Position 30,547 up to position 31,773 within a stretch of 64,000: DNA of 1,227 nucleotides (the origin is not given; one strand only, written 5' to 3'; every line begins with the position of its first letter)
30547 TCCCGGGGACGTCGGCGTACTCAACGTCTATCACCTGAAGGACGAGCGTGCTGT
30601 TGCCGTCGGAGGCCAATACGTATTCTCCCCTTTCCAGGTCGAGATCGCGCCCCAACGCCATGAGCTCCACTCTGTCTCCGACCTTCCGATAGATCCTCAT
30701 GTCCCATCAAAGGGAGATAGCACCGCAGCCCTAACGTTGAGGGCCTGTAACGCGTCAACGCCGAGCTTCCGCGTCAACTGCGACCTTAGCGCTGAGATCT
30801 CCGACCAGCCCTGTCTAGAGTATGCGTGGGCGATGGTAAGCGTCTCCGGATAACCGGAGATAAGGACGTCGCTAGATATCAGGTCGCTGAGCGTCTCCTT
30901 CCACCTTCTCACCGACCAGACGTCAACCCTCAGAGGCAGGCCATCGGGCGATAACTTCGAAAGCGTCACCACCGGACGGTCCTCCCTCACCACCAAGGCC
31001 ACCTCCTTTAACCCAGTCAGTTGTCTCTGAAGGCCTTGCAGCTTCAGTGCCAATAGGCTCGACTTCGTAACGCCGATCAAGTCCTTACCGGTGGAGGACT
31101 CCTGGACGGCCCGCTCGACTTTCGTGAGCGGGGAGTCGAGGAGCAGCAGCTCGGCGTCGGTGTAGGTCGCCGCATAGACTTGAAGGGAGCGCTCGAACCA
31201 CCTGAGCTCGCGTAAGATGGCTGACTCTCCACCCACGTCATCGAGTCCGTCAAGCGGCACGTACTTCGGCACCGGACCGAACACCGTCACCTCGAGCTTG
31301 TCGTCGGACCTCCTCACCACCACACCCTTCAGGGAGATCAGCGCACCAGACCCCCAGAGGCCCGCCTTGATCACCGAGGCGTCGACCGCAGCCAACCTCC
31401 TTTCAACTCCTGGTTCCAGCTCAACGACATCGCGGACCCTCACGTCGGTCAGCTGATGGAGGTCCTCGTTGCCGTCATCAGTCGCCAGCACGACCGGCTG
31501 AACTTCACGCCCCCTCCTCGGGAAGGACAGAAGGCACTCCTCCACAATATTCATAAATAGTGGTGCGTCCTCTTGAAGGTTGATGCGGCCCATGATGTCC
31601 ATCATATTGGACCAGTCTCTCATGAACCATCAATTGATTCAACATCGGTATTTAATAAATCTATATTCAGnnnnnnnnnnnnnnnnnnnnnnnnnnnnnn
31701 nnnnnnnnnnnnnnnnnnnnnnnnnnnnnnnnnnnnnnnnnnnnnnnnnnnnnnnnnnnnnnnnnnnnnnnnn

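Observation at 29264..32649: Stand-alone NurA-like/HerA-like operon with two similarly built winged-helix partners, not linked to Mre11-Rad50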

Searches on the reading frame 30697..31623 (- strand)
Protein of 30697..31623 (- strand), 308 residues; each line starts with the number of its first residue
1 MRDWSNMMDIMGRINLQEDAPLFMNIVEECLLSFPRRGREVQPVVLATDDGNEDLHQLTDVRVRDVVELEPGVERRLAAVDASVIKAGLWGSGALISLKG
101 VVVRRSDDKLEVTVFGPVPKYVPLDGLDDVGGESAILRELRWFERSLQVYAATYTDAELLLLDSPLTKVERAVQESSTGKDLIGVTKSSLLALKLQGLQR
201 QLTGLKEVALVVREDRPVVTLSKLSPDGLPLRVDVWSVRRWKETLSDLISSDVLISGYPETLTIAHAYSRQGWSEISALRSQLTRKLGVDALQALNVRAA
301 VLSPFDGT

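Call 3: search_protein_families(library=pfam, proteins=[window:30697-31623:-], max_evalue=1)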
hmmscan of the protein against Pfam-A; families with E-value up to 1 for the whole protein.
window:30697-31623:- (308 aa): 1 family
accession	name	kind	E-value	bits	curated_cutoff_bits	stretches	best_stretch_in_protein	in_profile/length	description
PF09376.16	NurA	-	0.00039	20.4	21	1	223-270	203-253/254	NurA domain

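Call 4: search_protein_families(library=padloc, proteins=[window:30697-31623:-], max_evalue=1)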
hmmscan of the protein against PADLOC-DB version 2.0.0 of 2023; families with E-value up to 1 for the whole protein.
window:30697-31623:- (308 aa): 0 families

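Call 5: search_protein_families(library=ncbifam, proteins=[window:30697-31623:-], max_evalue=1)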
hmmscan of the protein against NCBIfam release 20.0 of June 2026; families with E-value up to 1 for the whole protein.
window:30697-31623:- (308 aa): 1 family
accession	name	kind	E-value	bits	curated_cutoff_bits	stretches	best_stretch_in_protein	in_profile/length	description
TIGR04001.1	thiol_BshB1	equivalog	0.21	11.3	182.5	1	166-223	45-102/226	bacillithiol biosynthesis deacetylase BshB1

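Call 7: search_solved_structures(query=window:30697-31623:-, max_evalue=10)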
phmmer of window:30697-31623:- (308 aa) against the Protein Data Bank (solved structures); distinct sequences matched with E-value up to 10: 0.

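Call 8: find_encoding_contigs(protein=window:30697-31623:-, flank=10000, max_places=6)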
Protein window:30697-31623:- (308 aa): 2 contigs read that carry it; 2 places shown.
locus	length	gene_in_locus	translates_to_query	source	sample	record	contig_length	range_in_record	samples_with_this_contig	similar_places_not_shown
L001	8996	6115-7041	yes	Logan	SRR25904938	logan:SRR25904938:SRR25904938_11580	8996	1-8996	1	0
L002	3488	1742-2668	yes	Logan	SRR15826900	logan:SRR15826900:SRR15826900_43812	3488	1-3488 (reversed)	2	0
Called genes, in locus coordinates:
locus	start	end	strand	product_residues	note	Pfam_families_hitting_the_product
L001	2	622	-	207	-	?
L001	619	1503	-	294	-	PF00941:FAD_binding_5, PF03450:CO_deh_flav_C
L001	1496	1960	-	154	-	PF13085:Fer2_3 (weak), PF01799:Fer2_2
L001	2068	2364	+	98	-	-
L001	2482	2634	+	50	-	-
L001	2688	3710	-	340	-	-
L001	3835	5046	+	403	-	PF02749:QRPTase_N, PF01729:QRPTase_C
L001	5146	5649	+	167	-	PF01325:Fe_dep_repress (faint)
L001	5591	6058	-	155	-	-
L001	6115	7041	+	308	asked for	-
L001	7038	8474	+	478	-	PF01935:DUF87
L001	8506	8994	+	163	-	?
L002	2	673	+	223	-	?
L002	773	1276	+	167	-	PF01325:Fe_dep_repress (faint)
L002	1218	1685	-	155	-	-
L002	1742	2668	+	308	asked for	-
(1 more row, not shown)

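Call 9: find_homologous_proteins(query=window:30697-31623:-, max_evalue=0.001)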
Query window:30697-31623:- (308 aa): 4 proteins with E <= 0.001 among 6162 candidates.
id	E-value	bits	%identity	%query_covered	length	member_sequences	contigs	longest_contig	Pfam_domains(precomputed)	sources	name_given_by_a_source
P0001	3.4e-161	554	100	86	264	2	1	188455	-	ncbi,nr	ncbi:MAG: hypothetical protein RMJ75_05080 [Nitrososphaerota archaeon]|nr:hypothetical protein [Nitr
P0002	1.3e-138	480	74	100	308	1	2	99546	-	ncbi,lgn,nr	ncbi:MAG: hypothetical protein NZ988_05115 [Thaumarchaeota archaeon]|nr:hypothetical protein [Candid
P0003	2.7e-87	311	54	98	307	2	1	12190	-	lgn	-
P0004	7.5e-82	293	51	98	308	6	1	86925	-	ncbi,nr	ncbi:MAG: hypothetical protein NZ953_03920 [Thaumarchaeota archaeon]|nr:hypothetical protein [Candid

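Call 13: find_encoding_contigs(protein=P0002, flank=10000, max_places=3)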
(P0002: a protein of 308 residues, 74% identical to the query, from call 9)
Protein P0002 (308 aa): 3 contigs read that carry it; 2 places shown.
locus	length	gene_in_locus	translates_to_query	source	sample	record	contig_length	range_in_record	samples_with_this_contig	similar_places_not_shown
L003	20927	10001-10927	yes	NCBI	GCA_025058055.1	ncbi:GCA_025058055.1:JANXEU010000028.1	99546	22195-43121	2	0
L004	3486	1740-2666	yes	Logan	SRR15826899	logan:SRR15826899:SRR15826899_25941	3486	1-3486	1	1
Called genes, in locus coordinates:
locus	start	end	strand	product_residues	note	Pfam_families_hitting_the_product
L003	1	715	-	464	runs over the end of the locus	PF01979:Amidohydro_1, PF07969:Amidohydro_3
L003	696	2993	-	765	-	PF01315:Ald_Xan_dh_C, PF02738:MoCoBD_1, PF20256:MoCoBD_2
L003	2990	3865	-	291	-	PF00941:FAD_binding_5, PF03450:CO_deh_flav_C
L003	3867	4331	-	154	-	PF00111:Fer2 (weak), PF13085:Fer2_3 (weak), PF01799:Fer2_2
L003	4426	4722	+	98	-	-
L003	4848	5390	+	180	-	-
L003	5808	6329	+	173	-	-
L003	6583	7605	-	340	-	-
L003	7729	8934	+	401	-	PF02749:QRPTase_N, PF01729:QRPTase_C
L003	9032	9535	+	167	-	PF12802:MarR_2 (faint)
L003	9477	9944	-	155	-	-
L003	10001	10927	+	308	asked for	-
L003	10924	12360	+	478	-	PF01935:DUF87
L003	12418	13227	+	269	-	PF01145:Band_7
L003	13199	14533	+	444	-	PF25145:NfeD1b_N, PF24961:NfeD_membrane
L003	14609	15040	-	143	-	PF21473:OB_Ssb-like, PF01336:tRNA_anti-codon (weak)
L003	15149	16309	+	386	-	PF04165:DUF401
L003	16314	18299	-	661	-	PF12797:Fer4_2 (faint), PF12838:Fer4_7 (faint), PF13183:Fer4_8, PF13237:Fer4_10 (weak), PF00037:Fer4 (faint), PF13187:Fer4_9, PF13534:Fer4_17, PF02754:CCG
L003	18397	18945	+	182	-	PF00293:NUDIX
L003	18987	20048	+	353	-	PF01883:FeS_assembly_P, PF00142:Fer4_NifH (faint), PF09140:MipZ, PF10609:ParA, PF13614:AAA_31, PF01656:CbiA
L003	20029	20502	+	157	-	PF02391:MoaE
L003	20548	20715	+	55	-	PF00584:SecE (weak)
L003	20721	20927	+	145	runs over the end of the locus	PF03439:Spt5-NGN, PF00467:KOW (weak)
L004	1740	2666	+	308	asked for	-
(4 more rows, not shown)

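Call 14: find_encoding_contigs(protein=P0004, flank=10000, max_places=3)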
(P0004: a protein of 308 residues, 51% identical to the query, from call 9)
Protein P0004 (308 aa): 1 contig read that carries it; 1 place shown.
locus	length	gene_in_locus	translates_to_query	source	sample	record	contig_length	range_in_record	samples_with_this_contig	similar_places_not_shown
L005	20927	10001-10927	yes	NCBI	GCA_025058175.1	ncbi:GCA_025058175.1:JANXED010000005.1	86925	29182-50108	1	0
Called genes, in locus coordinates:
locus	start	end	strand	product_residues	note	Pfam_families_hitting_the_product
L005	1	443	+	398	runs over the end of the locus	PF00764:Arginosuc_synth, PF20979:Arginosuc_syn_C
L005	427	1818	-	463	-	PF01979:Amidohydro_1, PF07969:Amidohydro_3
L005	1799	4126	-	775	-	PF01315:Ald_Xan_dh_C, PF02738:MoCoBD_1, PF20256:MoCoBD_2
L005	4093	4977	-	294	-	PF00941:FAD_binding_5, PF03450:CO_deh_flav_C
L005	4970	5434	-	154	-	PF00111:Fer2 (weak), PF13085:Fer2_3 (weak), PF01799:Fer2_2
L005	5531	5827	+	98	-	-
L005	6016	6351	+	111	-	PF00115:COX1 (weak)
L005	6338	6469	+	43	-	-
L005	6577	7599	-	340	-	-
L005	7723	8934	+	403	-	PF02749:QRPTase_N, PF01729:QRPTase_C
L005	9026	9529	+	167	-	-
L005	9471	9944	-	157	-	-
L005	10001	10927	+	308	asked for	-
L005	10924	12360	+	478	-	PF01935:DUF87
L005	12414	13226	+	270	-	PF01145:Band_7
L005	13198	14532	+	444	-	PF25145:NfeD1b_N, PF00574:CLP_protease (weak), PF24961:NfeD_membrane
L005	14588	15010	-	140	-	PF21473:OB_Ssb-like, PF01336:tRNA_anti-codon (weak)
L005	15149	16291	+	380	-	PF04165:DUF401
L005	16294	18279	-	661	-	PF12797:Fer4_2 (faint), PF13237:Fer4_10 (weak), PF13183:Fer4_8, PF13187:Fer4_9, PF13484:Fer4_16 (faint), PF13534:Fer4_17 (weak), PF02754:CCG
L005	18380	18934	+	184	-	PF00293:NUDIX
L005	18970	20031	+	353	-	PF01883:FeS_assembly_P, PF00142:Fer4_NifH (faint), PF09140:MipZ, PF10609:ParA, PF13614:AAA_31 (weak), PF01656:CbiA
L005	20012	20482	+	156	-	PF02391:MoaE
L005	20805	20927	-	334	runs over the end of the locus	-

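Call 15: find_encoding_contigs(protein=P0003, flank=10000, max_places=3)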
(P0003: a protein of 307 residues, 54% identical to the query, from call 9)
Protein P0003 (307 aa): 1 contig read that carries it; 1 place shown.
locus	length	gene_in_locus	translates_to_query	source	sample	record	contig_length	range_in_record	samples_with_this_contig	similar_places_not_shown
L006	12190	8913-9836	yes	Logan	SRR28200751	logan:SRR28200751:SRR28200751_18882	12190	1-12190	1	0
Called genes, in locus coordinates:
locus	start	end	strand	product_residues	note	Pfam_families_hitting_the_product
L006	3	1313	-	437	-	?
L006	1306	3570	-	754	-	PF01315:Ald_Xan_dh_C, PF02738:MoCoBD_1, PF20256:MoCoBD_2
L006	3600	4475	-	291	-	PF00941:FAD_binding_5, PF03450:CO_deh_flav_C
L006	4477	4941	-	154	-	PF00111:Fer2 (weak), PF13085:Fer2_3 (weak), PF01799:Fer2_2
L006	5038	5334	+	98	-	-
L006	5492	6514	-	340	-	-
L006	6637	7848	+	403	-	PF02749:QRPTase_N, PF01729:QRPTase_C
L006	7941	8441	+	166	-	-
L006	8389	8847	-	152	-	-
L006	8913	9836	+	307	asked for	-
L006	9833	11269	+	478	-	PF01935:DUF87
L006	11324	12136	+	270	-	PF01145:Band_7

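Call 18: predict_structure(alignment_id=A1)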
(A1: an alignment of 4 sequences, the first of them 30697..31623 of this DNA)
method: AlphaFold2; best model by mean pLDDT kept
length: 308 residues; sequences in the alignment: 4
mean_pLDDT: 35.6   pTM: 0.33
mean pLDDT of the five models: 35.6, 34.0, 32.9, 30.3, 29.5
residues with pLDDT >= 90: 0; 70-90: 0; 50-70: 28; < 50: 280
segments of 3 or more residues with pLDDT < 50: 1-80, 82-90, 92-99, 105-115, 117-119, 125-133, 152-308
pLDDT, mean of each block of 10 residues (from residue 1): 36 37 31 29 25 27 26 39 42 48 46 47 46 52 55 40 32 28 24 24 31 32 37 38 42 29 31 36 37 29 27
secondary structure, 60 per line:
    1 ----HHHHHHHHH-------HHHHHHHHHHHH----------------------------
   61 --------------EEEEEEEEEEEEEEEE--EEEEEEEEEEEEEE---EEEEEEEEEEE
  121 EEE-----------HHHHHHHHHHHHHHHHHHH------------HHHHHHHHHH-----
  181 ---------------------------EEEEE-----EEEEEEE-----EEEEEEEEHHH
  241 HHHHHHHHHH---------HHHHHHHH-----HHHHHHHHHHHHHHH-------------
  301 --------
elements in order: H5-13 H21-32 E75-90 E93-106 E110-123 H135-153 H166-175 E208-212 E218-224 E230-237 H238-250 H260-267 H273-287

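Call 19: search_protein_representatives(alignment_id=A1)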
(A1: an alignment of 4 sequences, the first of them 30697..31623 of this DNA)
Query: 4 sequences, 308 profile positions. Proteins with E-value up to 0.001 (for the whole library): 197; up to 1e-10: 49; up to 1e-30: 4. The best 150 are listed.
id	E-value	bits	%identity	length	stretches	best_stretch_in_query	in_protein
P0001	1.8e-143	493.6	-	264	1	45-308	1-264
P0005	4.2e-57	210.0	-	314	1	52-308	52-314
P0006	1.6e-33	132.6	-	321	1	21-306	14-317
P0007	6.5e-33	130.6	-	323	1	61-308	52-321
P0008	1.4e-23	99.9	-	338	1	65-307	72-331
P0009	2.4e-23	99.1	-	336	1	64-306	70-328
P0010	1.9e-22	96.2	-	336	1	73-307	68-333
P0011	3.6e-21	92.0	-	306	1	75-303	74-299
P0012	1.2e-20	90.2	-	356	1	50-307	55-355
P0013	3.4e-19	85.5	-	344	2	142-306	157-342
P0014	3.3e-18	82.3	-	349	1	56-307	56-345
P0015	5.3e-18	81.6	-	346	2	141-305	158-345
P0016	7.5e-18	81.1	-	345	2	143-306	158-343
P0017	1.6e-17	80.0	-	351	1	67-306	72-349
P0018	2.9e-17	79.2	-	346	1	53-307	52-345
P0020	2.4e-16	76.2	-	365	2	219-305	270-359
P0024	4.0e-14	68.9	-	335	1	75-307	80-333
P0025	4.9e-14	68.5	-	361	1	69-305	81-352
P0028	4.0e-13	65.6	-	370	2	219-305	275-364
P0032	1.7e-12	63.5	-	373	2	221-305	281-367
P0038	7.6e-12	61.4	-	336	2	142-284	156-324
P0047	3.3e-11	59.3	-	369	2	219-306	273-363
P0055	1.7e-10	56.9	-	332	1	70-302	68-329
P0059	2.7e-10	56.3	-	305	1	75-302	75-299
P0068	7.0e-10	54.9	-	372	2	237-305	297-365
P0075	1.7e-09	53.7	-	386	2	141-308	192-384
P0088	1.7e-08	50.4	-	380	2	218-302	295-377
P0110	1.8e-07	47.0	-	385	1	58-305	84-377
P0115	3.3e-07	46.1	-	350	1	78-305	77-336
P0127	1.5e-06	44.0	-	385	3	70-105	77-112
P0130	1.7e-06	43.8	-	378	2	219-305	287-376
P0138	4.0e-06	42.6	-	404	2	142-285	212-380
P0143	7.4e-06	41.7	-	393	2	220-307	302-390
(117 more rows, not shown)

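Call 21: search_protein_families(library=pfam, alignment_id=A2, max_evalue=0.01)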
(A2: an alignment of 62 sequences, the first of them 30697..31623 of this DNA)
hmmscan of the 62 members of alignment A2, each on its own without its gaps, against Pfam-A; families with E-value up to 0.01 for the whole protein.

A. member 1, window:30697-31623:- (308 aa): 1 family
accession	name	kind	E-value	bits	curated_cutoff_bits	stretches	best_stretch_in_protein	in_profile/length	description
PF09376.16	NurA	-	0.00039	20.4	21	0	223-270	203-253/254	NurA domain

B. families by the number of members that match (of 62 scanned): 1 family
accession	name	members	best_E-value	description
PF09376.16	NurA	52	4.6e-14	NurA domain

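Call 22: search_solved_structures(query=A2, max_evalue=10, show_alignments=2)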
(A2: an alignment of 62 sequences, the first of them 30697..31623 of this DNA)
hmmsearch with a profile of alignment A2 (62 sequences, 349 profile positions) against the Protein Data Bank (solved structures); distinct sequences matched with E-value up to 10: 3.
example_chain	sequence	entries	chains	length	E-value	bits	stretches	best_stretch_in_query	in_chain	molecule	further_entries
2ygk_A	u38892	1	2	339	3.2e-05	26.3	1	253-326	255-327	NURA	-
4j29_A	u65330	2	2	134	0.26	13.4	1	125-166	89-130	Engineered Protein OR258 | DE NOVO DESIGNED PROTEIN OR258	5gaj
3zv0_C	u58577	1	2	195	1.8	10.6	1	65-118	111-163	H/ACA RIBONUCLEOPROTEIN COMPLEX SUBUNIT 4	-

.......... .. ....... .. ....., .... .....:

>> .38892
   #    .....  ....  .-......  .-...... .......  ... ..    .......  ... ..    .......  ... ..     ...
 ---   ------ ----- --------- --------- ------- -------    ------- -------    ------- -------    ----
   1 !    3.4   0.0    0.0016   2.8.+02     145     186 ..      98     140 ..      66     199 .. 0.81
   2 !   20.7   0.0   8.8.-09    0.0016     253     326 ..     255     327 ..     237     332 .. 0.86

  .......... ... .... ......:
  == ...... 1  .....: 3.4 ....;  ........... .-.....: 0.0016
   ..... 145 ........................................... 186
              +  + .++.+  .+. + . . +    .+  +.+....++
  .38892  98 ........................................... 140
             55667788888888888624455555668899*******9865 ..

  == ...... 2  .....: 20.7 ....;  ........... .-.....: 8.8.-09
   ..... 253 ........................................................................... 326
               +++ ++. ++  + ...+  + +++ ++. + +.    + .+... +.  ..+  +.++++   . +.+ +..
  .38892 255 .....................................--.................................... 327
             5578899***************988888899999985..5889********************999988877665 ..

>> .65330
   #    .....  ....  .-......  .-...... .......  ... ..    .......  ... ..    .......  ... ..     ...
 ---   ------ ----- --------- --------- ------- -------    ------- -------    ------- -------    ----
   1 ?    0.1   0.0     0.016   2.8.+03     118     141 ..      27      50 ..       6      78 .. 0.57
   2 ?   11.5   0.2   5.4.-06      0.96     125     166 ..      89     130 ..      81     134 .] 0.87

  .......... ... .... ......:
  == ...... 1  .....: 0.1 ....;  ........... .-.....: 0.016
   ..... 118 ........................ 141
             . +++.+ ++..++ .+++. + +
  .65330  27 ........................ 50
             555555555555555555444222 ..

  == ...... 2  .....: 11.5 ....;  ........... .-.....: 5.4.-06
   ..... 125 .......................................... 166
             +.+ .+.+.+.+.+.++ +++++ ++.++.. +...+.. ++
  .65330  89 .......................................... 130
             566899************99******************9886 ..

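Call 26: find_related_loci(query=A3, collection=genome_contigs, flank=8000)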
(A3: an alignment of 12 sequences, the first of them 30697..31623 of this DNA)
Query A3 (308 aa) in genome_contigs; peptide patterns used: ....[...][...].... (x = any residue, [..] = any of these).
76 stretches matched a pattern; 48 encode a relative of the query (tblastn E <= 1e-3); 48 distinct loci.
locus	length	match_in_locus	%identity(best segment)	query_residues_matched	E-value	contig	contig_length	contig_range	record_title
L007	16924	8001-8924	74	1-308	1e-145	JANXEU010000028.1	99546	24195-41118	MAG: Candidatus Calditenuaceae archaeon isolate SKYB91 k141_144865, whole genome shotgun sequence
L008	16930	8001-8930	50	1-307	8e-88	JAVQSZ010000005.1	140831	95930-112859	MAG: Nitrososphaerota archaeon isolate SKYBB_hs_bin131 NODE_5_length_140831_cov_1108.365993, whole genome shotgun sequen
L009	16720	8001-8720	44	71-307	2e-50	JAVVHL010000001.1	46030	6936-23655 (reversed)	MAG: Candidatus Calditenuis sp. isolate PSP.bin.8 NODE_64_length_46030_cov_143.080087, whole genome shotgun sequence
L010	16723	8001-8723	43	69-307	2e-49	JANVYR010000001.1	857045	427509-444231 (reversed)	MAG: Candidatus Calditenuis fumarioli isolate 146_bin.25 NODE_2_length_857045_cov_24.061639, whole genome shotgun sequen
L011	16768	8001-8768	40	55-307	4e-47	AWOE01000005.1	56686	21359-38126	Candidatus Calditenuaceae archaeon JGI OTU-1 pSL4COM1_contig_5_0.5, whole genome shotgun sequence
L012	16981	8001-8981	29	5-305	2e-33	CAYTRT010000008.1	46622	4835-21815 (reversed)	MAG TPA_asm: uncultured Nitrososphaeria archaeon isolate SRP104967_co1_41 genome assembly, contig: NODE_218_length_46622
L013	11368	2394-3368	27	7-305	2e-28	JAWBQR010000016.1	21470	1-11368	MAG: Nitrososphaerota archaeon isolate JZ-1_201705_bins_35 JZ-1_201705_bins_35_scaffold_16, whole genome shotgun sequenc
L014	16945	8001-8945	27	15-305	2e-28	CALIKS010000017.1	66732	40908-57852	MAG: uncultured archaeon isolate S1_Bin_MAXBIN__124_sub_1 genome assembly, contig: c_000002001458, whole genome shotgun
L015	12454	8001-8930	32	22-306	3e-25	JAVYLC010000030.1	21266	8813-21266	MAG: Nitrososphaerota archaeon isolate BF2_201808_bins_8 BF2_201808_bins_8_scaffold_30, whole genome shotgun sequence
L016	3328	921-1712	31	75-307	2e-23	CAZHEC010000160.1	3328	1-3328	MAG TPA_asm: uncultured Nitrososphaeria archaeon isolate SRP163575_co2_204 genome assembly, contig: NODE_39334_length_33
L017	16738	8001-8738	32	77-306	8e-23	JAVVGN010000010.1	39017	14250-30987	MAG: Candidatus Caldarchaeales archaeon isolate PSS.bin.6 NODE_93_length_39017_cov_32.630358, whole genome shotgun seque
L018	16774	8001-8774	31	66-306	3e-22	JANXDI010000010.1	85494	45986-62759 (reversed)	MAG: Candidatus Calditenuaceae archaeon isolate SKYB103 k141_382985, whole genome shotgun sequence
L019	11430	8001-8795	29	73-307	5e-22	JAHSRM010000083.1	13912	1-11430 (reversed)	MAG: Candidatus Benthortus lauensis isolate T2-175 k151_4993, whole genome shotgun sequence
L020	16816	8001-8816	31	75-308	4e-21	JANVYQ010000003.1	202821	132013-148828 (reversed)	MAG: Candidatus Pelearchaeum maunauluense isolate 146_bin.21 NODE_43_length_202821_cov_5.535789, whole genome shotgun se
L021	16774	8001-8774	32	66-306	1e-20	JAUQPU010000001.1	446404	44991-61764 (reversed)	MAG: Thermoproteota archaeon isolate JZ-1.bins.71.201901 NODE_3_length_446404_cov_59.923713, whole genome shotgun sequen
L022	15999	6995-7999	28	24-307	2e-20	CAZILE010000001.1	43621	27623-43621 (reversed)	MAG TPA_asm: uncultured Nitrososphaeria archaeon isolate binchicken_co6_528 genome assembly, contig: NODE_524_length_436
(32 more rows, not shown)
